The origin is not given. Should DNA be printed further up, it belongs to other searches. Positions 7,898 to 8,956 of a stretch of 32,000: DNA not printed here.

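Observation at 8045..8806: A near-identical ~760-nt 3' cassette is shared by three otherwise unrelated genes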

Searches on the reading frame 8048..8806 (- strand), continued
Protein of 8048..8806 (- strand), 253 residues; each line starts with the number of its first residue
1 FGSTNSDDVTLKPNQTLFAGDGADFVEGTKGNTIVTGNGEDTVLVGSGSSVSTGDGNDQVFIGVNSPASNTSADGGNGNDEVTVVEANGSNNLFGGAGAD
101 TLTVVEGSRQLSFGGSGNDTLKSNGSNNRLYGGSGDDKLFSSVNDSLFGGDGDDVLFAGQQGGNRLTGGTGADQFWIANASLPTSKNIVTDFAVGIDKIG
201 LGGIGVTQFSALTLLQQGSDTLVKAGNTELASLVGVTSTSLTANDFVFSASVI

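Call 50: find_encoding_contigs(protein=P0001, flank=10000, max_places=2)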
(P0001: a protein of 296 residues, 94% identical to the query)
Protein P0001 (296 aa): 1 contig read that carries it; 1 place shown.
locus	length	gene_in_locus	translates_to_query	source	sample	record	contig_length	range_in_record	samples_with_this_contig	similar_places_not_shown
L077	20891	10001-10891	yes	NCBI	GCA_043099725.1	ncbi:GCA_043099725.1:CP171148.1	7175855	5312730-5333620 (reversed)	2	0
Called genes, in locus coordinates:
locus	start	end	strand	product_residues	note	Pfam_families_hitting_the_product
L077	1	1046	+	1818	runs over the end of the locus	PF03372:Exo_endo_phos, PF13449:Phytase-like, PF02333:Phytase, PF13449:Phytase-like, PF00353:HemolysinCabind (faint)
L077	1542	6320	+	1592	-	PF00245:Alk_phosphatase, PF13449:Phytase-like, PF03009:GDPD, PF13449:Phytase-like, PF00353:HemolysinCabind (weak)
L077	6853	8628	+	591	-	PF00884:Sulfatase, PF01663:Phosphodiest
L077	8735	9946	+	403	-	PF01609:DDE_Tnp_1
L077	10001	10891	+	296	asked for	PF00353:HemolysinCabind (weak)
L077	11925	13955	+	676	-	PF00501:AMP-binding, PF13193:AMP-binding_C, PF00550:PP-binding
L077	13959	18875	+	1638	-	PF00109:ketoacyl-synt, PF02801:Ketoacyl-synt_C, PF16197:KAsynt_C_assoc, PF22336:RhiE-like_linker, PF22621:CurL-like_PKS_C, PF00698:Acyl_transf_1, PF00550:PP-binding, PF00202:Aminotran_3, +1 more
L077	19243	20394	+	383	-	PF01757:Acyl_transf_3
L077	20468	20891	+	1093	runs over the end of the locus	PF00668:Condensation, PF00501:AMP-binding, PF13193:AMP-binding_C, PF00550:PP-binding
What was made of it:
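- The same allele appears in independent assemblies, including a complete 7.18-Mb chromosome (call 50).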
